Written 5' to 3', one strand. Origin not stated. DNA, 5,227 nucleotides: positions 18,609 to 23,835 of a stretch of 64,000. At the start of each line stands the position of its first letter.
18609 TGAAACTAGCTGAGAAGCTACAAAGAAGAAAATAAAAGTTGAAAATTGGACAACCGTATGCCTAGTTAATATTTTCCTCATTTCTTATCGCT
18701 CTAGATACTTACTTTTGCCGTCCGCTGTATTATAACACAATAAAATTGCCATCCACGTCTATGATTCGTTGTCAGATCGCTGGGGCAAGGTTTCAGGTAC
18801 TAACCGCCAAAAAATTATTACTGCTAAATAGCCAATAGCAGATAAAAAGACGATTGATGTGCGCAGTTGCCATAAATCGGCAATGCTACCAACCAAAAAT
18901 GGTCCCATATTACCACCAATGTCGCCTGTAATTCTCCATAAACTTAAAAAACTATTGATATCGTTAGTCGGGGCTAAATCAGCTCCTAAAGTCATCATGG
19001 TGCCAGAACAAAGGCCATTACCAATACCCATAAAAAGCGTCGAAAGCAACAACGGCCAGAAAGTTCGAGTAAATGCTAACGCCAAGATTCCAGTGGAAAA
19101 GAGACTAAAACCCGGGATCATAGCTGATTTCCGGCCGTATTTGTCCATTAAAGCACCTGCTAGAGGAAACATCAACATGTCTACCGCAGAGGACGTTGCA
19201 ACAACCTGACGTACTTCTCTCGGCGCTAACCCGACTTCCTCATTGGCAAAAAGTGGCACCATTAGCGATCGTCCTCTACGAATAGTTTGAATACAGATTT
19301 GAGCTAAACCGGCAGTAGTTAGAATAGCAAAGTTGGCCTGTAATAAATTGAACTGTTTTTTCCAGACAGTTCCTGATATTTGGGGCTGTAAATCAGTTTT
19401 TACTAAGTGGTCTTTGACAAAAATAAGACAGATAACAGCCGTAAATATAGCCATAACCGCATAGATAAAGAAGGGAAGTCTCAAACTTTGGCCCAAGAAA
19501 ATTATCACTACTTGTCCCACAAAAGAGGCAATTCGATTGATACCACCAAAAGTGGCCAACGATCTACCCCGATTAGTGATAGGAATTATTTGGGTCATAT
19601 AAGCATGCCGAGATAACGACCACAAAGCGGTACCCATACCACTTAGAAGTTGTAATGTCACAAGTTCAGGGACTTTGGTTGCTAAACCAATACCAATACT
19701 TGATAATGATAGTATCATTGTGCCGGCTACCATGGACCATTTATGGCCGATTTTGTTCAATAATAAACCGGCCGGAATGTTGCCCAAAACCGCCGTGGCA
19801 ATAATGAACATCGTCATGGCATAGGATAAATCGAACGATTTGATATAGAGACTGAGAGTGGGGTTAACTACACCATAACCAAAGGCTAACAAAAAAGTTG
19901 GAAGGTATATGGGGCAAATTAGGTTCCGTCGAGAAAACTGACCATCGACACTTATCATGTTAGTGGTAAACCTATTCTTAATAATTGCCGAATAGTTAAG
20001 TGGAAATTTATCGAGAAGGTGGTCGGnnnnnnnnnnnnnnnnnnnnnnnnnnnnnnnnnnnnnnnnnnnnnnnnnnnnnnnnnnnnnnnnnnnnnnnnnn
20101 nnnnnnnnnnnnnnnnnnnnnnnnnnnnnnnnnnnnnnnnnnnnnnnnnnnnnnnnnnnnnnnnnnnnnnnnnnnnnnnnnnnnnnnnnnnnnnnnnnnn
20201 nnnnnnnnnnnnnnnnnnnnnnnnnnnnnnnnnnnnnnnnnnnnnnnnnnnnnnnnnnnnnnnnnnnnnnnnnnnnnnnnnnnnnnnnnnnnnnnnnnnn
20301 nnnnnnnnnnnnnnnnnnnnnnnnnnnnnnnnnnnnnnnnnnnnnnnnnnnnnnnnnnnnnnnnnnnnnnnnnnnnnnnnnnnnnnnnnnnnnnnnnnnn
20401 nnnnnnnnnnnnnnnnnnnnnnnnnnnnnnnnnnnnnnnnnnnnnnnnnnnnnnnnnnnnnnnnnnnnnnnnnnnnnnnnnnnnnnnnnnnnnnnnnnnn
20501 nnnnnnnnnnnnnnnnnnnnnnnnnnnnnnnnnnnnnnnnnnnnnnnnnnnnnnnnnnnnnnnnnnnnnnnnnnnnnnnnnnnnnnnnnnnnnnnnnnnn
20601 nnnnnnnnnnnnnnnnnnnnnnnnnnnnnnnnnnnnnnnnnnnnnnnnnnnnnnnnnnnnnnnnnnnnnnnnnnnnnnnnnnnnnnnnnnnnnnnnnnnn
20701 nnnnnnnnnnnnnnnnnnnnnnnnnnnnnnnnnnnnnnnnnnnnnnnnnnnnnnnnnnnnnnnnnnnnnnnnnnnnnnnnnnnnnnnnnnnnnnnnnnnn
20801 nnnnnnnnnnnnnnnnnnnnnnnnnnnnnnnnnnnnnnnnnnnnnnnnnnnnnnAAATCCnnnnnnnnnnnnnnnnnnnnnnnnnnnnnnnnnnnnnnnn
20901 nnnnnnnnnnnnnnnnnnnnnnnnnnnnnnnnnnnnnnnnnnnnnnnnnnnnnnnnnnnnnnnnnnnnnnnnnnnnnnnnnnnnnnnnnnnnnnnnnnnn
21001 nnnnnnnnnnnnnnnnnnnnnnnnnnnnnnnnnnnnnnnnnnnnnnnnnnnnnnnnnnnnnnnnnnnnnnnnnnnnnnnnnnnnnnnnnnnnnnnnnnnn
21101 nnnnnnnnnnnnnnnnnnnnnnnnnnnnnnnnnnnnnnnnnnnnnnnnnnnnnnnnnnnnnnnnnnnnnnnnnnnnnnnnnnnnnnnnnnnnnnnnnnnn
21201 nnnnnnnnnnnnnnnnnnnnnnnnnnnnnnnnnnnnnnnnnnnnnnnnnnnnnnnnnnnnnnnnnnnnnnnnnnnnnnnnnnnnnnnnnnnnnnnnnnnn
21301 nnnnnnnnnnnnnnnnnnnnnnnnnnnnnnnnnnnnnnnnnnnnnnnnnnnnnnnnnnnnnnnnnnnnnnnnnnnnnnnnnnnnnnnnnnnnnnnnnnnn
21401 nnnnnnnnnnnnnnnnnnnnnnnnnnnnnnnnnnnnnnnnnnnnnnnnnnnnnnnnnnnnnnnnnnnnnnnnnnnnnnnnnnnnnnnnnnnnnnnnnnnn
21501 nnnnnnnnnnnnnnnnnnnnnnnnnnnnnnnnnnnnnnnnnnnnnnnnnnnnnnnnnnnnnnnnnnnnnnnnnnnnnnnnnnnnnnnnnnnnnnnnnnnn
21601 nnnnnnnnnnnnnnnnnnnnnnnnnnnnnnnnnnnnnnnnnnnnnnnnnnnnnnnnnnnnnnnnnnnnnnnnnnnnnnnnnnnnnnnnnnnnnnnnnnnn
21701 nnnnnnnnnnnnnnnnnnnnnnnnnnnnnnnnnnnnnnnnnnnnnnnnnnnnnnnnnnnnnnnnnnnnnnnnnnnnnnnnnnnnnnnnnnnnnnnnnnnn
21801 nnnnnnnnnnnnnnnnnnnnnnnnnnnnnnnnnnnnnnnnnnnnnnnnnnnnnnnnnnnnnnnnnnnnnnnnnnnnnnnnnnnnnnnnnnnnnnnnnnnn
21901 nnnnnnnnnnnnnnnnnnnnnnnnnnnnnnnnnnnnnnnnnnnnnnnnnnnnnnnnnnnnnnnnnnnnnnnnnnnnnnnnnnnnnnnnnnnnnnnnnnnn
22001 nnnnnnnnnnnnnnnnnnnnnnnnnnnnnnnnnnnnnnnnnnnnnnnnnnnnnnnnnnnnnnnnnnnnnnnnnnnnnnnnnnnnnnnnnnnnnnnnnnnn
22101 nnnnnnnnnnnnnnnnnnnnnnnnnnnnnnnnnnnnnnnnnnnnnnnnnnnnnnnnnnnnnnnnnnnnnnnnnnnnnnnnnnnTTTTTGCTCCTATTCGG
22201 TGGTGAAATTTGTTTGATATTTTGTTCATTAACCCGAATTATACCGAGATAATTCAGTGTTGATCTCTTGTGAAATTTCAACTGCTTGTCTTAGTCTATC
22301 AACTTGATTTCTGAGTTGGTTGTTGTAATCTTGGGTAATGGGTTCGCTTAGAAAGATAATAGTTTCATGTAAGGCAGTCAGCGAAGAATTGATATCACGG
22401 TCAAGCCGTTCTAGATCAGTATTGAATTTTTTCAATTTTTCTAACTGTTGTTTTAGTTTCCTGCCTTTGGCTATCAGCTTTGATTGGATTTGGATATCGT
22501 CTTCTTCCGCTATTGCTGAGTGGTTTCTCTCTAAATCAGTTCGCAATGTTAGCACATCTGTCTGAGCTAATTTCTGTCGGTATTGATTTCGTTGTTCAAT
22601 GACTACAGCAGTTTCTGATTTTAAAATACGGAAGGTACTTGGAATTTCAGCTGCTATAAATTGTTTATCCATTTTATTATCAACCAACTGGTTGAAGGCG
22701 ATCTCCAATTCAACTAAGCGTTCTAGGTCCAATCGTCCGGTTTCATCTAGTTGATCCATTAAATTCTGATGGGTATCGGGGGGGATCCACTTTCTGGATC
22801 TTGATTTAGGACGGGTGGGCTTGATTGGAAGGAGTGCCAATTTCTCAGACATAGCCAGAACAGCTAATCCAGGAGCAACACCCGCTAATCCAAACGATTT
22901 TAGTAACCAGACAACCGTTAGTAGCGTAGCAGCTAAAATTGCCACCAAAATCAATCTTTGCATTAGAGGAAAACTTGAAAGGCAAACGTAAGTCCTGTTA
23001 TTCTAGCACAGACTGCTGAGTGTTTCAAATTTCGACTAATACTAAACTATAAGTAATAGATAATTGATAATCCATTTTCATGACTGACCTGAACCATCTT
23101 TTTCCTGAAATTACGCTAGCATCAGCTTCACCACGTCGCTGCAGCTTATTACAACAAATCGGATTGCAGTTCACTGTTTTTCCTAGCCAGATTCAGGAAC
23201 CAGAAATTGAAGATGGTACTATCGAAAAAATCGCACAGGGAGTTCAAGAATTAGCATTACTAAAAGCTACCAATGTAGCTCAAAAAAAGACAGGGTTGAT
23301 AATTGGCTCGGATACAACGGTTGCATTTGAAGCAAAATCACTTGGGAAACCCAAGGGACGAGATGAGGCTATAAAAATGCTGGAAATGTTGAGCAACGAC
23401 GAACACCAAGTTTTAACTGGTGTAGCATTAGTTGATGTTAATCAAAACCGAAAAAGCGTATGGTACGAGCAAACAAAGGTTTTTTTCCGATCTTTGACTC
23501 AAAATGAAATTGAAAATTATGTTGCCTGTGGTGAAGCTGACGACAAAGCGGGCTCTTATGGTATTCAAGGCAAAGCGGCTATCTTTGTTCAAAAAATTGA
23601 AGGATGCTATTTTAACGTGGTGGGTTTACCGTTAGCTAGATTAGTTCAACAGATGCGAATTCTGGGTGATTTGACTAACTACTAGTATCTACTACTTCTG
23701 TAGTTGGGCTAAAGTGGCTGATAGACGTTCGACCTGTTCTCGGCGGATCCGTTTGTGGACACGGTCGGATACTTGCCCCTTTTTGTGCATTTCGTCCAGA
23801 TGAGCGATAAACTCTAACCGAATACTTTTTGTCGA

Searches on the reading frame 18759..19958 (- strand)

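Call 29: search_protein_families(library=ncbifam, proteins=[window:18759-19958:-], max_evalue=0.00001)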
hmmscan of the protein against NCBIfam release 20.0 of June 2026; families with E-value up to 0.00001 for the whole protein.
window:18759-19958:- (399 aa): 23 families
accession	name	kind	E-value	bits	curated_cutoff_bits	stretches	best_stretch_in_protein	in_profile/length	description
TIGR00880.1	2_A_01_02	superfamily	2.3e-24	86.1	131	2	253-390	4-141/141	multidrug resistance protein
TIGR00895.1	2A0115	subfamily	2.1e-13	50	418.55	1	267-390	72-195/398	aromatic acid/H+ symport family MFS transporter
NF008654.0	PRK11652.1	equivalog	3e-13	49.4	479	1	266-397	63-194/397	multidrug efflux MFS transporter EmrD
TIGR00893.1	2A0114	subfamily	1.5e-12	47.2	395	1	38-387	25-399/399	D-galactonate transporter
TIGR00881.1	2A0104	subfamily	1.7e-12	47.1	407.75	2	242-384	25-169/379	phosphoglycerate transporter protein PgtP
NF053757.1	BclibactTpBcbE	equivalog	3.1e-12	46.1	600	1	228-385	16-183/394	bacillibactin exporter BcbE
NF008314.0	PRK11102.1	equivalog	2e-11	43.8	303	0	267-394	65-192/396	Bcr/CflA family multidrug efflux MFS transporter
TIGR00891.1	2A0112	subfamily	1.4e-09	37.5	552.9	0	266-389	66-190/405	sialate:H+ symport family MFS transporter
TIGR00710.1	efflux_Bcr_CflA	subfamily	1.5e-09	37.8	200.9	1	266-394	59-187/385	Bcr/CflA family efflux MFS transporter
NF003024.0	PRK03893.1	subfamily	5.8e-09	35.3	604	1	266-313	75-122/497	sialate:H+ symport family MFS transporter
TIGR00711.1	efflux_EmrB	subfamily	5.9e-09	35.2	230.2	1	214-359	258-407/485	DHA2 family efflux MFS transporter permease subunit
NF007782.0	PRK10473.1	subfamily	4e-08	32.7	417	1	45-323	41-317/394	MdtL family multidrug efflux MFS transporter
NF053813.1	MFS_TcaB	equivalog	5.3e-08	32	475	0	266-397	60-191/396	putative multidrug effflux MFS transporter TcaB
NF011571.1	PRK14995.1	subfamily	9.3e-08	31.2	701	1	261-388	56-183/493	SmvA family efflux MFS transporter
NF008270.1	PRK11043.1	equivalog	1e-07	31.4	430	0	267-320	60-111/382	purine nucleoside transporter PunC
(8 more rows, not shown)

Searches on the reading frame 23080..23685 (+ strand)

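Call 29: search_protein_families(library=ncbifam, proteins=[window:23080-23685:+], max_evalue=0.00001)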
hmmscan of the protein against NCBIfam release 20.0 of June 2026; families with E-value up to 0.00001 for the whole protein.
window:23080-23685:+ (201 aa): 14 families
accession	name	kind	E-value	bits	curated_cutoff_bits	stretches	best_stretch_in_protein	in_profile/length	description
NF000867.0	PRK00078.1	equivalog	1.4e-54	184.7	249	1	10-192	2-185/192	Maf-like protein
NF010948.0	PRK14368.1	equivalog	4.1e-50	169.9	291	1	10-198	6-192/193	Maf-like protein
TIGR00172.1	maf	subfamily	2.4e-47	160.9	117.15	1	10-192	4-184/185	Maf family nucleotide pyrophosphatase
NF010945.0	PRK14365.1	equivalog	2.3e-46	157.9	273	1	10-194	3-186/197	Maf-like protein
NF010943.0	PRK14363.1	equivalog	2.6e-45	154.4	273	1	11-191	3-179/204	Maf-like protein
NF010942.0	PRK14362.1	equivalog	6.2e-45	153.1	290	1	11-193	14-196/210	Maf-like protein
NF010941.0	PRK14361.1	equivalog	9.8e-40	136.2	272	1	8-194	5-186/194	Maf-like protein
NF002401.0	PRK01441.1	equivalog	2.2e-36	125.4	317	1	10-190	6-190/207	Maf-like protein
NF010944.0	PRK14364.1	equivalog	1.3e-35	122.6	311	1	13-192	1-176/181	Maf-like protein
NF003403.0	PRK04694.1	equivalog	2.6e-33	115.4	300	1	12-192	3-184/190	Maf-like protein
NF010947.0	PRK14367.1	equivalog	1.7e-29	102.5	315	1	12-196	5-192/202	Maf-like protein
NF010946.0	PRK14366.1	equivalog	1.8e-28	99.4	284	1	9-186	5-180/195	Maf-like protein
NF002690.0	PRK02478.1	equivalog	2.6e-26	92.4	269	1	10-196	4-195/199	Maf-like protein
NF003141.0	PRK04056.1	equivalog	5.9e-20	71.7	161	1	10-190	1-178/181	septum formation inhibitor Maf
